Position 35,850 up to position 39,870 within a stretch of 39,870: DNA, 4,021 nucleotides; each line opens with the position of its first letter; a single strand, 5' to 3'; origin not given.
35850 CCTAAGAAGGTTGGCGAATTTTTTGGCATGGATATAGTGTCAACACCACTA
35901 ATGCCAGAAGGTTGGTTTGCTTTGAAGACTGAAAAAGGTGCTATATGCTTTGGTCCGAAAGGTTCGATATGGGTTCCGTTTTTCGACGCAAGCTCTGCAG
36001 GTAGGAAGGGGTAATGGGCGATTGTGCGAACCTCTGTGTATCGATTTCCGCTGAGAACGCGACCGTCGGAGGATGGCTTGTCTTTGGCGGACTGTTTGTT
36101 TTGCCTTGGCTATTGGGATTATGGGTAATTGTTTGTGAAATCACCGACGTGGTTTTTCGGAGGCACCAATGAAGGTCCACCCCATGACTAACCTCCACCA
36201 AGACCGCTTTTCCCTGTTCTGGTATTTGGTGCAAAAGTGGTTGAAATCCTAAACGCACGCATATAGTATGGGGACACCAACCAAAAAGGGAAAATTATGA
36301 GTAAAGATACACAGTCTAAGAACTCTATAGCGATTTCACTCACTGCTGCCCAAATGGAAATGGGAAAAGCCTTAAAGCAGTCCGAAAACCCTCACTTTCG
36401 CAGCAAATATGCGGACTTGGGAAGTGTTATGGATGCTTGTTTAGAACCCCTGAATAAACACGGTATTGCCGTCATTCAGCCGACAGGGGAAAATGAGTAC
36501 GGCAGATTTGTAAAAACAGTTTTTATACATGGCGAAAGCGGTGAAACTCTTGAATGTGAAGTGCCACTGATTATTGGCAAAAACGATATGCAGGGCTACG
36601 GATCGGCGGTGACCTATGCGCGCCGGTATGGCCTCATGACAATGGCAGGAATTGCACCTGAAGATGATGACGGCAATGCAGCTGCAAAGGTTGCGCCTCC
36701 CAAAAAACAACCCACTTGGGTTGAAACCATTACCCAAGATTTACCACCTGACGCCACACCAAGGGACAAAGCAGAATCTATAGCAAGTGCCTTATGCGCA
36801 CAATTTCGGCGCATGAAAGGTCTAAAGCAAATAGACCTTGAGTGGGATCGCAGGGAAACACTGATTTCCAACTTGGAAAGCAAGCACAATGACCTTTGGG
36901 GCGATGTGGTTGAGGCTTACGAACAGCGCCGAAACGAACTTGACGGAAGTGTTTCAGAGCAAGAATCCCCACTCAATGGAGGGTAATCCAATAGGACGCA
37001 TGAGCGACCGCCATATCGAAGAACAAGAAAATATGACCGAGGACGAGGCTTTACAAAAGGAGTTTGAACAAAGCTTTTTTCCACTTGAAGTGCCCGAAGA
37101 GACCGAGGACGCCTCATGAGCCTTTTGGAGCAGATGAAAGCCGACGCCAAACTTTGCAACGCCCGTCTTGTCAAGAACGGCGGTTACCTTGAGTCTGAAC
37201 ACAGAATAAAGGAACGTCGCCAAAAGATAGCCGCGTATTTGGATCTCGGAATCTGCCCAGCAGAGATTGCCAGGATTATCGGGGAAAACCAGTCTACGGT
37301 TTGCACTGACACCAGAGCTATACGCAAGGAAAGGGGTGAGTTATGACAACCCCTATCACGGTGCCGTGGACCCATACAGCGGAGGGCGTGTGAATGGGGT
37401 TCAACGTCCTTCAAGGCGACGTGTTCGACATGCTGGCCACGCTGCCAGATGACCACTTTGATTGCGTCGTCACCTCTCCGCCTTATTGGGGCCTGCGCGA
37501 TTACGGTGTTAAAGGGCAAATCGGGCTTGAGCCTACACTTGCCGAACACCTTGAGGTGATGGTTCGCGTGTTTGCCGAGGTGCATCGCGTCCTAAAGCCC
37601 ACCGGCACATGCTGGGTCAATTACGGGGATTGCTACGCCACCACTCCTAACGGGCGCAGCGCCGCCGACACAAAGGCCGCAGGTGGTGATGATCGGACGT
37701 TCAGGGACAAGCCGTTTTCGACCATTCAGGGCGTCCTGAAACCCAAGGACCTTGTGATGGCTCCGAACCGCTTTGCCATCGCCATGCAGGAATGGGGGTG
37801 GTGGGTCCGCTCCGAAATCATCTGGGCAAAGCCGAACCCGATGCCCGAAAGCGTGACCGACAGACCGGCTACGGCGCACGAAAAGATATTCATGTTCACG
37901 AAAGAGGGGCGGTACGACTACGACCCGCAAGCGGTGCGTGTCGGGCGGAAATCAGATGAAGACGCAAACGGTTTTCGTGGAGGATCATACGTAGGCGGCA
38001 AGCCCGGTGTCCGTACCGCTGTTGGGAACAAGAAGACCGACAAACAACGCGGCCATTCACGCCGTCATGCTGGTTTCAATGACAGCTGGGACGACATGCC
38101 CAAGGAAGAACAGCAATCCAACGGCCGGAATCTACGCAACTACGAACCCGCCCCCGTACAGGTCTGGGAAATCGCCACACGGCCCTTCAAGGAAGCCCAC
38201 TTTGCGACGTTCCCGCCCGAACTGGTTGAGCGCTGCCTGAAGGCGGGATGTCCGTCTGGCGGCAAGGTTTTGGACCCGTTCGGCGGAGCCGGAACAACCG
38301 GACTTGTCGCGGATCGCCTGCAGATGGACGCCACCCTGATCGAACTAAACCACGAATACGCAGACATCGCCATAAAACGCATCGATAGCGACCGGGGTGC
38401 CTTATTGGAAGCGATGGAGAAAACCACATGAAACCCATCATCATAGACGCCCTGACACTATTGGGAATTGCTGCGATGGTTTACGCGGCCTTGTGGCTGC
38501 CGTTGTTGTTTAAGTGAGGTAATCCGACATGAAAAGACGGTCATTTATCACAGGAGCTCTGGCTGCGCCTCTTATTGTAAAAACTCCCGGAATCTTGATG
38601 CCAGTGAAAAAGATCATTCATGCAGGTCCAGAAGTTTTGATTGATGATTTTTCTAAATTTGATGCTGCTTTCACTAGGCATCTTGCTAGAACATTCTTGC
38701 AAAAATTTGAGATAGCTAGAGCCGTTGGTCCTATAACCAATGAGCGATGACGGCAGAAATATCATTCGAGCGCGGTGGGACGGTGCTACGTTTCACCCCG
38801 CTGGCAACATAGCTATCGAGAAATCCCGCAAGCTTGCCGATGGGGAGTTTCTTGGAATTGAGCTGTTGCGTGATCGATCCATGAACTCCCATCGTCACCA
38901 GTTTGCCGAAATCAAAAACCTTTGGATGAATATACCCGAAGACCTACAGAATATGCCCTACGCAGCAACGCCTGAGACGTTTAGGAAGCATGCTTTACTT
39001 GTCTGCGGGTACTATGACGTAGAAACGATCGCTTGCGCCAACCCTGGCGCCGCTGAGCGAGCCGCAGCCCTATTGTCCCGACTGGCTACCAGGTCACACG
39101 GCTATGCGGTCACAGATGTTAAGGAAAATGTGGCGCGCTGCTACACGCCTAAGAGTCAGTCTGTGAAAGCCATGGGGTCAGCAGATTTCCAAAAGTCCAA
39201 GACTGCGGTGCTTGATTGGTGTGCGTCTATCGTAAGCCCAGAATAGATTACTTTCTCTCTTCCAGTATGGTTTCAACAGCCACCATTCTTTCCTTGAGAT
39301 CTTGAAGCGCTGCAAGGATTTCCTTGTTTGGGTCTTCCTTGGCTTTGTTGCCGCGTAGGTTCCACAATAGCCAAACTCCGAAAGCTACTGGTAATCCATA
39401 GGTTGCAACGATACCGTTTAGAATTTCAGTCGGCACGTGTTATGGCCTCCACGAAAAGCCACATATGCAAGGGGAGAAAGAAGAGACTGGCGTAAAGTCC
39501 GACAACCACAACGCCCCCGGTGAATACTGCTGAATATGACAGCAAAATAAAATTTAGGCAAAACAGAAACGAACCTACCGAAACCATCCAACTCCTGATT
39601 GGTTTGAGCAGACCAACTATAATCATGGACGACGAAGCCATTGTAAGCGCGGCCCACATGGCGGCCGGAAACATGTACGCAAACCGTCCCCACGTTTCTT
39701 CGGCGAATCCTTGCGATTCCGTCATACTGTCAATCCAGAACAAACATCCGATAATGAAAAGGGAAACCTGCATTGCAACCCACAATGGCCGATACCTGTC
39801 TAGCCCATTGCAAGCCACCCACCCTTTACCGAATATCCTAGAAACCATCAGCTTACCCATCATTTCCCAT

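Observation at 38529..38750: Early-operon 73-aa ORF joins a twin-arginine-like signal to a copy of the coat protein N-arm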

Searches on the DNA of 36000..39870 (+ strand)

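Call 11: search_dna_similar(query=window:36000-39870:+, collection=phages, mode=near)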
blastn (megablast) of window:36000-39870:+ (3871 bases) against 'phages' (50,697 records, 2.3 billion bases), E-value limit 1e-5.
No match.

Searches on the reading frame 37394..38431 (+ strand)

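Call 8: search_protein_families(library=pfam, proteins=[window:37394-38431:+], max_evalue=1)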
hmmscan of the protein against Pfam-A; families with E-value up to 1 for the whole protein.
window:37394-38431:+ (345 aa): 6 families
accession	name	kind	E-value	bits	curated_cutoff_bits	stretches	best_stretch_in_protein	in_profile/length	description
PF01555.25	N6_N4_Mtase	-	6.7e-46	157.4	26.7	1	23-327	2-220/221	DNA methylase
PF08241.18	Methyltransf_11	-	0.00014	22.8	21.2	1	50-74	70-94/95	Methyltransferase domain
PF13847.12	Methyltransf_31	-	0.00034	20.7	27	1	3-79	56-113/145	Methyltransferase domain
PF09445.16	Methyltransf_15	-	0.0065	16.5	22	1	5-50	53-99/165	RNA cap guanine-N2 methyltransferase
PF13649.12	Methyltransf_25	-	0.031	15.4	27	0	52-71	76-97/97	Methyltransferase domain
PF03602.21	Cons_hypoth95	-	0.22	11.6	24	0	288-327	41-81/182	Conserved hypothetical protein 95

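Call 9: search_protein_families(library=phrogs, proteins=[window:37394-38431:+], max_evalue=1)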
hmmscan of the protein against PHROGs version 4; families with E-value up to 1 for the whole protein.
window:37394-38431:+ (345 aa): 17 families
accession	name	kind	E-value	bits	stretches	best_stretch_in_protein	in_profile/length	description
phrog_67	-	other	8.7e-68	231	1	3-339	124-352/743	DNA methyltransferase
phrog_498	-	other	1.2e-23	84.5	1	16-333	217-423/633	DNA methyltransferase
phrog_12517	-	unknown function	8.7e-19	68.8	2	267-331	84-148/316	-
phrog_3008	-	other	6.5e-14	52.8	1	260-332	141-213/244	DNA methyltransferase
phrog_18146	-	other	4.1e-10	40.1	1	271-320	51-101/452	DNA methyltransferase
phrog_6025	-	other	5.7e-10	40.1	1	5-154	14-118/192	DNA methyltransferase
phrog_23148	-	unknown function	6.8e-05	23.9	1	268-332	84-148/165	-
phrog_16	-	DNA, RNA and nucleotide metabolism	0.00019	20.7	1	230-328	824-907/986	DNA helicase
phrog_10183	-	other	0.00049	19.4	2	288-320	115-147/889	DNA methyltransferase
phrog_12862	-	unknown function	0.0006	20.7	1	4-46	4-45/149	-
phrog_18293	-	other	0.0012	19.8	1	242-334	19-111/119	methyltransferase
phrog_23085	-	unknown function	0.0015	19.2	1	269-330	44-105/138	-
phrog_8769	-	other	0.0047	17.8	1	289-334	12-57/71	methyltransferase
phrog_3820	-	other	0.0065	16.6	0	271-328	50-107/255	DNA methyltransferase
phrog_11619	-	other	0.0078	16.7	1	9-73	74-134/186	DNA methyltransferase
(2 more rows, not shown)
